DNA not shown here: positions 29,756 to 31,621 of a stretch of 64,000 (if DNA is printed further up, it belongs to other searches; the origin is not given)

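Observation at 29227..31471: Soluble histidine kinase with a flavodiiron/ODP-like di-iron domain, attached to the heme d1 / nirS-norCB cluster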

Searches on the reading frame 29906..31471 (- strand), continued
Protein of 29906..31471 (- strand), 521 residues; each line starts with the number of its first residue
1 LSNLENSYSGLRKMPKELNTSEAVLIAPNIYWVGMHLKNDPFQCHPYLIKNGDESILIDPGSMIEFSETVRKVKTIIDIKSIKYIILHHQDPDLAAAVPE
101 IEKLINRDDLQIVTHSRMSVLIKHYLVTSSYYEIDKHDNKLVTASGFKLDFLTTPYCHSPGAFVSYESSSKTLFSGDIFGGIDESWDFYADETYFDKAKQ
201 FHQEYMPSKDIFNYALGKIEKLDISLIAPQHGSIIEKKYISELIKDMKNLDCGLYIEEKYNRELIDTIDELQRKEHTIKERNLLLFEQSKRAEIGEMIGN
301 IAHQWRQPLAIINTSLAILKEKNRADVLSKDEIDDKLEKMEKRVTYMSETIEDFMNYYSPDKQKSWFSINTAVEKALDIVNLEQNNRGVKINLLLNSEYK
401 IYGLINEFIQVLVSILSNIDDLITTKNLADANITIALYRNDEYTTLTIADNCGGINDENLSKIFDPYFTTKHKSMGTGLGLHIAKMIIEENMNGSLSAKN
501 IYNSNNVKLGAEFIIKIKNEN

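Call 19: find_related_loci(query=window:29906-31432:-, collection=genome_contigs, flank=10000)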
Query window:29906-31432:- (508 aa) in genome_contigs; peptide patterns used: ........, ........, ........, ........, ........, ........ (x = any residue, [..] = any of these).
160 stretches matched a pattern; 104 encode a relative of the query (tblastn E <= 1e-3); the best 80 are kept; 80 distinct loci.
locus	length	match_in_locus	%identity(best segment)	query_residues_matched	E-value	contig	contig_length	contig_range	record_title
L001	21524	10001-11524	95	1-508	0e+0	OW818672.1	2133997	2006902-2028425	metagenome genome assembly, chromosome: 1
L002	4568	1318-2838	92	1-508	0e+0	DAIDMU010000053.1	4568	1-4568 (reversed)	MAG TPA_asm: Sulfurimonas sp. isolate clean459 k141_140574, whole genome shotgun sequence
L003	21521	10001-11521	90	1-508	0e+0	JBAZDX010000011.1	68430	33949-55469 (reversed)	MAG: Sulfurimonas sp. isolate SO_2017_LW3_110 NODE_809_length_68430_cov_7.660366_LW162_2017, whole genome shotgun sequen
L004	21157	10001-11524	87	1-508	0e+0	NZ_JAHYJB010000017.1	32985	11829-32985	MAG: Sulfurimonas sp. isolate KA11 NODE_725_length_32985_cov_51.847678, whole genome shotgun sequence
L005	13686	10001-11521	92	1-508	0e+0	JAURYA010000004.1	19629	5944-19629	MAG: Sulfurimonas sp. isolate E10_metabat.bin.70_sub E10_k141_396013, whole genome shotgun sequence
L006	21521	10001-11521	87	1-508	0e+0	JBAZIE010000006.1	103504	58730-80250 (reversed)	MAG: Sulfurimonas sp. isolate SO_2017_LW3_88 NODE_360_length_103504_cov_2.501959_LW162_2017, whole genome shotgun sequen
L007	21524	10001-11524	83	1-508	0e+0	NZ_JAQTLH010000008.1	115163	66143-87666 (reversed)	MAG: Sulfurimonas sp. isolate STA_12 NODE_336_length_115163_cov_7.998844_Sandtown_A, whole genome shotgun sequence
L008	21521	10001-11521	83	1-507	0e+0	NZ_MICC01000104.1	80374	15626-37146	MAG: Sulfurimonas sp. RIFOXYB12_FULL_35_9 rifoxyb3_full_scaffold_60, whole genome shotgun sequence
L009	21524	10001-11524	81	1-508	0e+0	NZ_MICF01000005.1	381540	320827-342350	MAG: Sulfurimonas sp. RIFOXYD12_FULL_33_39 rifoxyd3_full_scaffold_2, whole genome shotgun sequence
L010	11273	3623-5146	81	1-508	0e+0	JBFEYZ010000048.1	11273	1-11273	MAG: Sulfurimonas sp. isolate Mix_mud10.2021.08.10 k141_527942_length_11273_cov_14.0829, whole genome shotgun sequence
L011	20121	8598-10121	81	1-508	0e+0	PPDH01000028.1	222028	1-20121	MAG: Sulfurimonas sp. isolate BM502 sc_134, whole genome shotgun sequence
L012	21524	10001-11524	79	1-508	0e+0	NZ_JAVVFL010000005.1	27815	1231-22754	MAG: Sulfurimonas sp. isolate TamC13-46 NODE_1446_length_27815_cov_5.179143, whole genome shotgun sequence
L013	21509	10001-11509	79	6-508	0e+0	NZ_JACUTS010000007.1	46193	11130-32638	MAG: Sulfurimonas sp. isolate Kmv11 NODE_302_length_46193_cov_286.460727, whole genome shotgun sequence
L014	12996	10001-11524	78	1-508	0e+0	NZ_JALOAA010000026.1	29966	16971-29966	MAG: Sulfurimonas sp. isolate SO_2017_LW2 bin 12 scaffold_3395_c1_LW138R_2017, whole genome shotgun sequence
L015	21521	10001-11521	80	1-508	0e+0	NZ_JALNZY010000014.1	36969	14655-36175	MAG: Sulfurimonas sp. isolate SO_2017_LW2 bin 125 scaffold_2493_c1_LW138R_2017, whole genome shotgun sequence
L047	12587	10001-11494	57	5-502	0e+0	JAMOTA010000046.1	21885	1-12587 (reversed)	MAG: Sulfurovum sp. isolate 4571-419_metabat1_scaf2bin.002 4571-419_scaffold_572_c1, whole genome shotgun sequence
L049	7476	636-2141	56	5-506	0e+0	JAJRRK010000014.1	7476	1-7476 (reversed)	MAG: Campylobacterales bacterium isolate Dive100_bin2.97 k141_99443, whole genome shotgun sequence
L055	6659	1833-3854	64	3-476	1e-130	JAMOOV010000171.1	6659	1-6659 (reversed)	MAG: Campylobacterales bacterium isolate 4559-240_maxbin2_scaf2bin.138 4559-240_scaffold_6718_c1, whole genome shotgun s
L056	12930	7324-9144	70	4-504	2e-125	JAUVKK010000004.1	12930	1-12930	MAG: Helicobacteraceae bacterium isolate CSMAG_478 CSMAG_478_k141_2802856_length_12930_cov_15.7313, whole genome shotgun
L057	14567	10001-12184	54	5-488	4e-100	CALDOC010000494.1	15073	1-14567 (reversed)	MAG TPA_asm: uncultured Sulfurimonas sp. isolate ERR2206789_bin.17_CONCOCT_v1.1_MAG genome assembly, contig: ERZ890810.7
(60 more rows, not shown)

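Call 27: search_protein_families(library=pfam, proteins=[L047:8135-9859:-, L047:7656-8135:-, L047:6639-7598:-, L047:5153-6316:-, L047:4608-5162:-, L047:923-4615:-, L047:69-926:-, L047:9995-11560:+, L047:11560-12246:+], max_evalue=0.0001)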
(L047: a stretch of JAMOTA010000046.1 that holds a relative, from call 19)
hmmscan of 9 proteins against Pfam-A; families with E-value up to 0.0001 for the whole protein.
L047:8135-9859:- (574 aa): 3 families
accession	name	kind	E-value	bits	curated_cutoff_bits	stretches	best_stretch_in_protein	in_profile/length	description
PF02775.26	TPP_enzyme_C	-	4.7e-59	199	21.9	1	392-540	1-151/151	Thiamine pyrophosphate enzyme, C-terminal TPP binding domain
PF00205.28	TPP_enzyme_M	-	2.1e-47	160.7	30.4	1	198-332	1-136/137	Thiamine pyrophosphate enzyme, central domain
PF02776.23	TPP_enzyme_N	-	3.9e-42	143.2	26.8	1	8-124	1-118/119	Thiamine pyrophosphate enzyme, N-terminal TPP binding domain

L047:7656-8135:- (159 aa): 4 families
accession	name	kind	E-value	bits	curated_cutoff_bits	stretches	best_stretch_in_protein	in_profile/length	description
PF22629.2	ACT_AHAS_ss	-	9.5e-18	64.6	27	1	11-78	1-67/67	AHAS small subunit-like ACT domain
PF10369.15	ALS_ss_C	-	3.7e-17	62.6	23.2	1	88-159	1-73/74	Small subunit of acetolactate synthase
PF13710.12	ACT_5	-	3.3e-10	40.1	27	1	19-79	3-62/62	ACT domain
PF01842.31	ACT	-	7.3e-09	35.7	27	1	9-74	1-65/66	ACT domain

L047:6639-7598:- (319 aa): 4 families
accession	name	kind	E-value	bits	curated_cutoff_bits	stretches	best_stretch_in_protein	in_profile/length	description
PF00132.30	Hexapep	-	1.4e-21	75.7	27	2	136-170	1-35/36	Bacterial transferase hexapeptide (six repeats)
PF04613.19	LpxD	-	5.2e-15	55.5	30.8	1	20-88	1-69/70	UDP-3-O-[3-hydroxymyristoyl] glucosamine N-acyltransferase, LpxD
PF25084.1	LbH_EIF2B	-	9.4e-10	38.9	54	2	102-170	29-100/105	EIF2B subunit epsilon LbH domain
PF14602.12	Hexapep_2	-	9.4e-07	28.9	27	0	113-140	2-27/34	Hexapeptide repeat of succinyl-transferase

L047:5153-6316:- (387 aa): 0 families

L047:4608-5162:- (184 aa): 1 family
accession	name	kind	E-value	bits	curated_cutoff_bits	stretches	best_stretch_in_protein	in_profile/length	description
PF21980.2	MksE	-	6.7e-24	85.5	27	1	12-174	2-160/163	Condensin complex protein MksE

L047:923-4615:- (1230 aa): 1 family
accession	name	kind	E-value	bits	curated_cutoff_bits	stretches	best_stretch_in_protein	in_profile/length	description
PF12128.14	DUF3584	-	2.2e-39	135.3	31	1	20-1212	12-1188/1191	Protein of unknown function (DUF3584)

L047:69-926:- (285 aa): 1 family
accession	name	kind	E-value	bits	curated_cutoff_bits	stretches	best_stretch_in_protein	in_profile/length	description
PF23947.1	DUF7281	-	1.2e-05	25.4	27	1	189-283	85-175/183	Domain of unknown function (DUF7281)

L047:9995-11560:+ (521 aa): 4 families
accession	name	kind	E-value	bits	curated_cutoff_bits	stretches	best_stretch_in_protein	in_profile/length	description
PF19583.5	ODP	-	5.8e-62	209.5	27.2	1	27-216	1-194/194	ODP family beta lactamase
PF02518.31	HATPase_c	-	1.8e-17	64.2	26.4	1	397-501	4-106/111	Histidine kinase-, DNA gyrase B-, and HSP90-like ATPase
PF00753.33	Lactamase_B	-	1e-10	42.3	22.7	1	25-215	2-196/196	Metallo-beta-lactamase superfamily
PF00512.31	HisKA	-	1.1e-07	32.3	26.9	1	285-348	2-60/66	His Kinase A (phospho-acceptor) domain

L047:11560-12246:+ (228 aa): 2 families
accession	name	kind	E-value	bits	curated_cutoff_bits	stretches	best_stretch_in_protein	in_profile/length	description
PF00072.30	Response_reg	-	1.6e-23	83.4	30.2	1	10-118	1-109/111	Response regulator receiver domain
PF00486.34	Trans_reg_C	-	2.6e-11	43.9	26.2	1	153-225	2-77/77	Transcriptional regulatory protein, C terminal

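Call 28: search_protein_families(library=pfam, proteins=[L057:9998-12235:+, L057:8264-9988:+, L057:6627-8249:+, L057:3671-6637:+, L057:2455-3711:+, L057:12272-13738:+, L057:13834-14319:+, L057:1614-2003:+, L057:198-782:+], max_evalue=0.0001)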
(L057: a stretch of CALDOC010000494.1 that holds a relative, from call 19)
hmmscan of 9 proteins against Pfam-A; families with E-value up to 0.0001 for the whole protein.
L057:9998-12235:+ (745 aa): 3 families
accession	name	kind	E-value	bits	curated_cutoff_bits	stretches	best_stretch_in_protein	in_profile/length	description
PF19583.5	ODP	-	1.9e-62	211.1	27.2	1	26-216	1-194/194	ODP family beta lactamase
PF02518.31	HATPase_c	-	2.5e-14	54.1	26.4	1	636-739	3-107/111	Histidine kinase-, DNA gyrase B-, and HSP90-like ATPase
PF00753.33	Lactamase_B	-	3.4e-08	34.1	22.7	1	26-215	4-196/196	Metallo-beta-lactamase superfamily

L057:8264-9988:+ (574 aa): 3 families
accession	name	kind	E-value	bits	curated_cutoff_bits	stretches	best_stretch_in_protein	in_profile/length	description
PF00563.25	EAL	-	4e-58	197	31.3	1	340-566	5-236/236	EAL domain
PF00072.30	Response_reg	-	4.5e-22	78.7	30.2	1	16-125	1-110/111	Response regulator receiver domain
PF00990.26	GGDEF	-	4.7e-12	46.4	23.8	1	170-301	4-147/161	Diguanylate cyclase, GGDEF domain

L057:6627-8249:+ (540 aa): 2 families
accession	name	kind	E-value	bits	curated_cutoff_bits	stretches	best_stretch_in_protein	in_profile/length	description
PF00563.25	EAL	-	7.7e-34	117.5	31.3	1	311-536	5-236/236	EAL domain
PF00072.30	Response_reg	-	3.6e-20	72.6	30.2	1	18-125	2-109/111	Response regulator receiver domain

L057:3671-6637:+ (988 aa): 7 families
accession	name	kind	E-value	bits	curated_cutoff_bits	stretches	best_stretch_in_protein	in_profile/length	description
PF09084.16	NMT1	-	1.5e-45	156.1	20.5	1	52-261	1-215/216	NMT1/THI5 like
PF08447.18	PAS_3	-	7.6e-18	65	25.6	1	644-732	3-89/89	PAS fold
PF02518.31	HATPase_c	-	1.5e-15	58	26.4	1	866-980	3-107/111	Histidine kinase-, DNA gyrase B-, and HSP90-like ATPase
PF13426.13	PAS_9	-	3e-06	27.9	27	1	635-737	7-103/103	PAS domain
PF12974.12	Phosphonate-bd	-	4.3e-06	26.7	27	0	70-178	27-142/242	ABC transporter, phosphonate, periplasmic substrate-binding protein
PF00512.31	HisKA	-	6.1e-06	26.6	26.9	1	754-821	2-64/66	His Kinase A (phospho-acceptor) domain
PF14501.12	HATPase_c_5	-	8.6e-06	26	22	1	893-979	20-100/102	GHKL domain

L057:2455-3711:+ (418 aa): 2 families
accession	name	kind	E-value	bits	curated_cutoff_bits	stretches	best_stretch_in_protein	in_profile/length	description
PF00990.26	GGDEF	-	3.5e-35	121.6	23.8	1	263-415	2-161/161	Diguanylate cyclase, GGDEF domain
PF00072.30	Response_reg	-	5.3e-22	78.5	30.2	1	8-113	2-107/111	Response regulator receiver domain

L057:12272-13738:+ (488 aa): 1 family
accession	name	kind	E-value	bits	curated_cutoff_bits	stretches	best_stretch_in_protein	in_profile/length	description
PF00072.30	Response_reg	-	3.1e-23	82.5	30.2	1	16-126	1-110/111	Response regulator receiver domain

L057:13834-14319:+ (161 aa): 1 family
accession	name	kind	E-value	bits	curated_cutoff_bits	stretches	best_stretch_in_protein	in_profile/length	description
PF06146.17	PsiE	-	3.1e-35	121.5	23.9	1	30-150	2-121/122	Phosphate-starvation-inducible E family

L057:1614-2003:+ (129 aa): 0 families

L057:198-782:+ (194 aa): 0 families

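Call 63: search_protein_families(library=pfam, proteins=[L049:2937-3533:+, L049:2994-3920:-, L049:3944-5155:-, L049:5213-6307:-, L049:6307-7344:-, L056:7201-9162:+, L056:6255-7193:-, L056:5048-6262:-, L056:10610-12760:+, L055:1839-4724:+], max_evalue=0.0001)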
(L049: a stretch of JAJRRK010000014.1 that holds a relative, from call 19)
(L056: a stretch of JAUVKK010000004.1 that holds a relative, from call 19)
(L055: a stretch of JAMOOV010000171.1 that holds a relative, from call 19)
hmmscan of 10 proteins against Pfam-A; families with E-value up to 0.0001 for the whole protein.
L049:2937-3533:+ (198 aa): 0 families

L049:2994-3920:- (308 aa): 1 family
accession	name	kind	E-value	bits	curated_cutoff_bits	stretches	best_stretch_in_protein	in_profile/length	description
PF02541.22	Ppx-GppA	-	1.4e-45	156.4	27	1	29-296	18-281/285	Ppx/GppA phosphatase family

L049:3944-5155:- (403 aa): 1 family
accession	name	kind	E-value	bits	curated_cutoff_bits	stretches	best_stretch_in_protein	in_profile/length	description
PF00291.31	PALP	-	3.2e-80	270.1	35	1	18-304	5-295/295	Pyridoxal-phosphate dependent enzyme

L049:5213-6307:- (364 aa): 1 family
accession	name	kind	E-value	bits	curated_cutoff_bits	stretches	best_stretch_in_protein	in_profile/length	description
PF00581.25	Rhodanese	-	2.8e-08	34.6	22.2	1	18-129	14-100/102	Rhodanese-like domain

L049:6307-7344:- (345 aa): 2 families
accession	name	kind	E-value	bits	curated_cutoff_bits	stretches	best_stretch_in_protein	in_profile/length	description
PF00586.29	AIRS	-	2.2e-24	86.5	24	1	49-156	2-112/112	AIR synthase related protein, N-terminal domain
PF02769.27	AIRS_C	-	2e-21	77.2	23.1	1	168-337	1-149/156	AIR synthase related protein, C-terminal domain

L056:7201-9162:+ (653 aa): 6 families
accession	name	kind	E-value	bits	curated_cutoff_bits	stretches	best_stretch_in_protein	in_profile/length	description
PF19583.5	ODP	-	1.8e-58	198.1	27.2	1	67-256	1-194/194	ODP family beta lactamase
PF02518.31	HATPase_c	-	4.6e-15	56.5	26.4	1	545-646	6-105/111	Histidine kinase-, DNA gyrase B-, and HSP90-like ATPase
PF00753.33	Lactamase_B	-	2.5e-11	44.3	22.7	1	65-255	2-196/196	Metallo-beta-lactamase superfamily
PF13426.13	PAS_9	-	1.1e-10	42.1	27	1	319-414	3-103/103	PAS domain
PF13188.13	PAS_8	-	2.4e-06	27.7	21.8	1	308-352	2-43/65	PAS domain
PF00512.31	HisKA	-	2e-05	25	26.9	1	431-496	2-62/66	His Kinase A (phospho-acceptor) domain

L056:6255-7193:- (312 aa): 2 families
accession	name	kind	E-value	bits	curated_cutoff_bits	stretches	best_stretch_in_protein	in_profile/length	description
PF02885.22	Glycos_trans_3N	-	1.2e-09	38.2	26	1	32-77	11-56/63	Glycosyl transferase family, helical bundle domain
PF00591.27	Glycos_transf_3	-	2.4e-08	34.4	27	1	159-310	83-243/253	Glycosyl transferase family, a/b domain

L056:5048-6262:- (404 aa): 1 family
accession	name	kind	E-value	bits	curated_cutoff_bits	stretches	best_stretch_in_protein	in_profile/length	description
PF07690.21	MFS_1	-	3.1e-20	72.8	33.4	2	233-397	4-171/347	Major Facilitator Superfamily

L056:10610-12760:+ (716 aa): 2 families
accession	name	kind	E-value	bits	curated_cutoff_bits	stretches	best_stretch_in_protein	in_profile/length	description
PF13597.11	NRDD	-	7.4e-163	543.6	26.2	1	122-694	2-535/562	Anaerobic ribonucleoside-triphosphate reductase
PF03477.21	ATP-cone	-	1.6e-15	57.8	25.8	1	5-86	3-87/88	ATP cone domain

L055:1839-4724:+ (961 aa): 6 families
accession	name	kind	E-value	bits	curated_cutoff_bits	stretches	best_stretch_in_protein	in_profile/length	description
PF19583.5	ODP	-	9.6e-65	218.5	27.2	1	25-215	1-194/194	ODP family beta lactamase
PF00072.30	Response_reg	-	1.2e-41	141.8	30.2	2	725-833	1-110/111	Response regulator receiver domain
PF02518.31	HATPase_c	-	5.5e-31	107.7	26.4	1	586-697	2-110/111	Histidine kinase-, DNA gyrase B-, and HSP90-like ATPase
PF00512.31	HisKA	-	1.3e-20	73.6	26.9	1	470-537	2-66/66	His Kinase A (phospho-acceptor) domain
PF00753.33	Lactamase_B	-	3.4e-14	53.7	22.7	1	23-214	2-196/196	Metallo-beta-lactamase superfamily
PF13185.12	GAF_2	-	2.6e-08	34.6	28.6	1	311-430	7-122/136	GAF domain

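Call 65: predict_structure(alignment_id=A4)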
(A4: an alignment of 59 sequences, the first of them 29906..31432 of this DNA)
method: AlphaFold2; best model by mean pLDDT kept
length: 508 residues; sequences in the alignment: 59
mean_pLDDT: 67.7   pTM: 0.52
mean pLDDT of the five models: 67.7, 64.2, 61.5, 61.2, 56.9
residues with pLDDT >= 90: 63; 70-90: 197; 50-70: 136; < 50: 112
segments of 3 or more residues with pLDDT < 50: 1-3, 105-115, 141-149, 168-175, 265-305, 328-348, 454-465
pLDDT, mean of each block of 10 residues (from residue 1): 69 84 62 80 76 80 90 66 63 73 50 52 65 67 44 75 60 56 72 66 78 75 85 79 51 59 45 28 34 40 48 64 53 41 41 91 74 74 90 80 79 82 94 94 78 46 48 79 93 92 88
secondary structure, 60 per line:
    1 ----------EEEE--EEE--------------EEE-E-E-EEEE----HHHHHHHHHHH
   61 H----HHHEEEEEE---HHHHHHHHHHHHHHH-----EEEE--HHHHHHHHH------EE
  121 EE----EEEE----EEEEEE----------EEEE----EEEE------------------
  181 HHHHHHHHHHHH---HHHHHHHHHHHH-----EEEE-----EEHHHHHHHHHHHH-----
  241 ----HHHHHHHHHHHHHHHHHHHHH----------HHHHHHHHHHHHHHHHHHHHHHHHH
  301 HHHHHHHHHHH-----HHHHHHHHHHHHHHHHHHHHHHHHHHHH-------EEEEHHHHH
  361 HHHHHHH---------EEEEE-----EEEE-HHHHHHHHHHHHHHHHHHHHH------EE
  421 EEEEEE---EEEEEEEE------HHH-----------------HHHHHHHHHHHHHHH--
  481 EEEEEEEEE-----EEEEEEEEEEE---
elements in order: E11-14 E17-19 E34-36 E42-45 H50-61 E69-74 H78-92 E98-101 H104-112 E119-122 E127-130 E135-140 E151-154 E159-162 H181-192 H196-207 E213-216 H224-235 H245-265 H276-311 H317-344 E352-355 H356-367 E377-381 E387-390 H392-412 E419-426 E430-437 H464-478 E481-489 E495-505
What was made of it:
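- Tried and rejected: The full-length AF2 model was of low confidence (pLDDT 67.7, call 65).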
